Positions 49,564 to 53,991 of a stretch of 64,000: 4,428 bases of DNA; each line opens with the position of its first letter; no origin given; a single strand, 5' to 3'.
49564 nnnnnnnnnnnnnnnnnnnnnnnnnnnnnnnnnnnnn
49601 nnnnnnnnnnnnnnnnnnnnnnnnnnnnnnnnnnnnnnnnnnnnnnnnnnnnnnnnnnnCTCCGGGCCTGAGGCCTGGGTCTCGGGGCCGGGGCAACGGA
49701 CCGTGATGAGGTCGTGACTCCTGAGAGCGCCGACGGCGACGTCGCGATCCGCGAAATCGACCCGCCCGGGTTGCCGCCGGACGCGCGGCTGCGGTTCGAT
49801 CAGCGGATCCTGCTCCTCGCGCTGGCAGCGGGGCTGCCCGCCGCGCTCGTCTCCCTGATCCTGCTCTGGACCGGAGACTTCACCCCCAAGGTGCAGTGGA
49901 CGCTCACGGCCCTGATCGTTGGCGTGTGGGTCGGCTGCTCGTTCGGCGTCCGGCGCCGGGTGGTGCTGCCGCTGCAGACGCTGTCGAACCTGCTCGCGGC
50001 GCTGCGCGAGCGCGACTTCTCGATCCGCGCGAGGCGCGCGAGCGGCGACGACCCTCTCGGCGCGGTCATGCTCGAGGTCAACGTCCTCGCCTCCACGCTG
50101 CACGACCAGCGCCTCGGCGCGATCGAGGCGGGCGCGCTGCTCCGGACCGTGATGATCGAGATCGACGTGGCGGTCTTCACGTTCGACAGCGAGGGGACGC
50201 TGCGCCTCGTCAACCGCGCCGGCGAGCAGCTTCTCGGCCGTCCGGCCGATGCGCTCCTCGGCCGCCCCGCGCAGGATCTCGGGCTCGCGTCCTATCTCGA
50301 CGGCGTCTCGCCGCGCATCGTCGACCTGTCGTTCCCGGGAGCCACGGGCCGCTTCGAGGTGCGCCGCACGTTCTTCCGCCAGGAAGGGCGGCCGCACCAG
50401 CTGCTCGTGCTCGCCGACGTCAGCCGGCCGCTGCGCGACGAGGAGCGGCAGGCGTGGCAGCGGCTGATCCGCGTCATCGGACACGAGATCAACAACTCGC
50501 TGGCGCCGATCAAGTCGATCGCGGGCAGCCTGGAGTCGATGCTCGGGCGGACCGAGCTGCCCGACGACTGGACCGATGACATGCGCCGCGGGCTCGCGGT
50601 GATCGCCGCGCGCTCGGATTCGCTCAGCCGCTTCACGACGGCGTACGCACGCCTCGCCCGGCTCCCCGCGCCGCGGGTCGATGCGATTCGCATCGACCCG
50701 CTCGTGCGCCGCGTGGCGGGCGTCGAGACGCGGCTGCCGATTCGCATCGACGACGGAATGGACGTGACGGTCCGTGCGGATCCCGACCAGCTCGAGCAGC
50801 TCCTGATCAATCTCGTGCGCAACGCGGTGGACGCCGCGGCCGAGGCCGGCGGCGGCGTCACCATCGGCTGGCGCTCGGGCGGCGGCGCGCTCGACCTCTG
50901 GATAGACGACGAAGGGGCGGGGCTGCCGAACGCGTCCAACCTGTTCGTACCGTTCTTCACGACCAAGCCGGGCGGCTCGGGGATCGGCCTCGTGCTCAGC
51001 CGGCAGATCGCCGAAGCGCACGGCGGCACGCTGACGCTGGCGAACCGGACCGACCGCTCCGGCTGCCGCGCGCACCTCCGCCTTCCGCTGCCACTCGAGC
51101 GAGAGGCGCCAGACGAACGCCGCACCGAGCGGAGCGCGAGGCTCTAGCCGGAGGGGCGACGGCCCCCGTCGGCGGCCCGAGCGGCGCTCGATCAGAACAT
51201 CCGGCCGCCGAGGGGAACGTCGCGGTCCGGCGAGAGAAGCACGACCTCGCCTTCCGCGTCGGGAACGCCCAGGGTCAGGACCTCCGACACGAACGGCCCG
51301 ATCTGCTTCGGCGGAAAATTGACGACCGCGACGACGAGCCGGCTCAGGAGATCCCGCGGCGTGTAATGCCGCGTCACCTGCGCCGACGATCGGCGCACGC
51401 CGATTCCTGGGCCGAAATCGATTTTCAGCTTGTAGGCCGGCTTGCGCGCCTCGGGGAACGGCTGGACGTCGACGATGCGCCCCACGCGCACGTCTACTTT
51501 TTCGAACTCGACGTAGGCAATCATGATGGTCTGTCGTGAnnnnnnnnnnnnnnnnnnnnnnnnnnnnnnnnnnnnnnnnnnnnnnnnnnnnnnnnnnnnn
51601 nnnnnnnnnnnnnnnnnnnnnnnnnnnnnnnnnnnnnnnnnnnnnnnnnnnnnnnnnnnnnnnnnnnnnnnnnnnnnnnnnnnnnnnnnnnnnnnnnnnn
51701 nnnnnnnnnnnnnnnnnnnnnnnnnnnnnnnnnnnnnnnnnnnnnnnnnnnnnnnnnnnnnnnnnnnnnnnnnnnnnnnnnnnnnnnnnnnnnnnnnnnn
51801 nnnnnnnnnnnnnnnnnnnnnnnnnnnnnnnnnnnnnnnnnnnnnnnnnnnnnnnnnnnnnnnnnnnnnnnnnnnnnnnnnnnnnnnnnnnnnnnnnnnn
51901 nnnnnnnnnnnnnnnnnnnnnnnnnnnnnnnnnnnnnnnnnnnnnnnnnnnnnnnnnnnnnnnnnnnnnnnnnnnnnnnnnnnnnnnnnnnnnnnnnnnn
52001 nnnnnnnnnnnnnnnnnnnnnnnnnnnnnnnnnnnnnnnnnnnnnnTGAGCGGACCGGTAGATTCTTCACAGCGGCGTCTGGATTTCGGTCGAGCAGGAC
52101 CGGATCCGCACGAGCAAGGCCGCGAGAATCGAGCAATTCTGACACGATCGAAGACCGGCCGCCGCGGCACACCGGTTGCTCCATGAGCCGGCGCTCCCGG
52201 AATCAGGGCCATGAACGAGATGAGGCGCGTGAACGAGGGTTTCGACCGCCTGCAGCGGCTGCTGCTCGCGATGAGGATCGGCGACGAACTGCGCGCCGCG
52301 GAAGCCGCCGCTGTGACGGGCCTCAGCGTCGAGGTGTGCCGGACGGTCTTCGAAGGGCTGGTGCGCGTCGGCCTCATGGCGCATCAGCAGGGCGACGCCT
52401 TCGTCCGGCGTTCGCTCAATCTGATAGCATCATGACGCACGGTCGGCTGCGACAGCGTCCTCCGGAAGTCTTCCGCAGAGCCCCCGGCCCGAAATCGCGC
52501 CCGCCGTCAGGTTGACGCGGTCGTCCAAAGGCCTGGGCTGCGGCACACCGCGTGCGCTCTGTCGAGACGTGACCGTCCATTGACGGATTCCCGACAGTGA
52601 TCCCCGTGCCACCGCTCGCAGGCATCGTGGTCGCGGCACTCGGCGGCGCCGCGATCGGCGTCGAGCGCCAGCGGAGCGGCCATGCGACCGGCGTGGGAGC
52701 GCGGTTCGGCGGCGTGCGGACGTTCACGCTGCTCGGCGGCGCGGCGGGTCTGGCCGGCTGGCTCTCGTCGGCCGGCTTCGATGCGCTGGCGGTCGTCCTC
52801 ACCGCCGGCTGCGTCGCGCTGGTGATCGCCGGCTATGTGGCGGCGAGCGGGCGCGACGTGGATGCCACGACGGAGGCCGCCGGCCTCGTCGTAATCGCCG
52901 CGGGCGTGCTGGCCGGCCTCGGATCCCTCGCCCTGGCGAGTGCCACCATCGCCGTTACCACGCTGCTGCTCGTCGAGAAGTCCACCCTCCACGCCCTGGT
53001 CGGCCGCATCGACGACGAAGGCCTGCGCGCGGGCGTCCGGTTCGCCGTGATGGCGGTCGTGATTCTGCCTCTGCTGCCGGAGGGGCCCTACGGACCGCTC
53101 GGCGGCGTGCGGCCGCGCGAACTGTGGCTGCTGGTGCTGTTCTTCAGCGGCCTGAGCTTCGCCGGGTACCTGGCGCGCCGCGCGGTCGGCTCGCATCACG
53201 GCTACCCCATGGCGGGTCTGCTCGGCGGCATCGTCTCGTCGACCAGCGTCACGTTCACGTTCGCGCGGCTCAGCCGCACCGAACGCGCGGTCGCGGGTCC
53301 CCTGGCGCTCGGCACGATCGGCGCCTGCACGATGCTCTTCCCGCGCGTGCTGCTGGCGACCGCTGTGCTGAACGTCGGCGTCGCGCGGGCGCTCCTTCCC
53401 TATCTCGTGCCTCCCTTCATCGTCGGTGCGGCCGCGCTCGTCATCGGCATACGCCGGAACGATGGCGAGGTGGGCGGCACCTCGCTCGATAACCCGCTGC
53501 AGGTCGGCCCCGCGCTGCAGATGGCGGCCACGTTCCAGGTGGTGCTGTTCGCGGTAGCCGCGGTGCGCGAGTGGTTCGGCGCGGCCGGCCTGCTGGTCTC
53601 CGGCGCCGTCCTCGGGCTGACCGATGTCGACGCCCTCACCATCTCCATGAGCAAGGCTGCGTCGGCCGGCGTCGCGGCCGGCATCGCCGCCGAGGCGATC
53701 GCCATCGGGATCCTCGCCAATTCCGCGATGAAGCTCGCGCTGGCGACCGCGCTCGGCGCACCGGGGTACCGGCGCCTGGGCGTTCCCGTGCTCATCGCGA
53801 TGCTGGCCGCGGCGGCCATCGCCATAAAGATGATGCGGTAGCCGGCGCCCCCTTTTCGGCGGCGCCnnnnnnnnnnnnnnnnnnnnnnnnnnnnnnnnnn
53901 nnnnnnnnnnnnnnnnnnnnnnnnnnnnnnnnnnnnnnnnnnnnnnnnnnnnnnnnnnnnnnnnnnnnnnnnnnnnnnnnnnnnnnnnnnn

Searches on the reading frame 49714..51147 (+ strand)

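Call 31: search_protein_families(library=pfam, proteins=[window:49714-51147:+], max_evalue=0.001)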
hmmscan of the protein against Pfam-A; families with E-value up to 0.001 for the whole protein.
window:49714-51147:+ (477 aa): 4 families
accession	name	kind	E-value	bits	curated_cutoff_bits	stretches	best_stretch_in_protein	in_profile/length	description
PF02518.31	HATPase_c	-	7.2e-18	65.5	26.4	1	356-460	2-110/111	Histidine kinase-, DNA gyrase B-, and HSP90-like ATPase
PF08448.16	PAS_4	-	9.7e-06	26.2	23.1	1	151-206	5-60/110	PAS fold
PF00989.32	PAS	-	0.00029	21.3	22.6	1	144-233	4-92/113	PAS fold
PF13188.13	PAS_8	-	0.00077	19.7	21.8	0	142-185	2-42/65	PAS domain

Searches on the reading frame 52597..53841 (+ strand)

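Call 31: search_protein_families(library=pfam, proteins=[window:52597-53841:+], max_evalue=0.001)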
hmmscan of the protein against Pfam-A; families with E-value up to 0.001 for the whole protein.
window:52597-53841:+ (414 aa): 2 families
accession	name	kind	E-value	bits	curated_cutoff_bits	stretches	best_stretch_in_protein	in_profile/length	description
PF13194.11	DUF4010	-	1.6e-49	168.9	30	1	184-387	4-210/210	Domain of unknown function (DUF4010)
PF02308.21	MgtC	-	7.7e-10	39.6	31.4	1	10-133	1-120/121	MgtC family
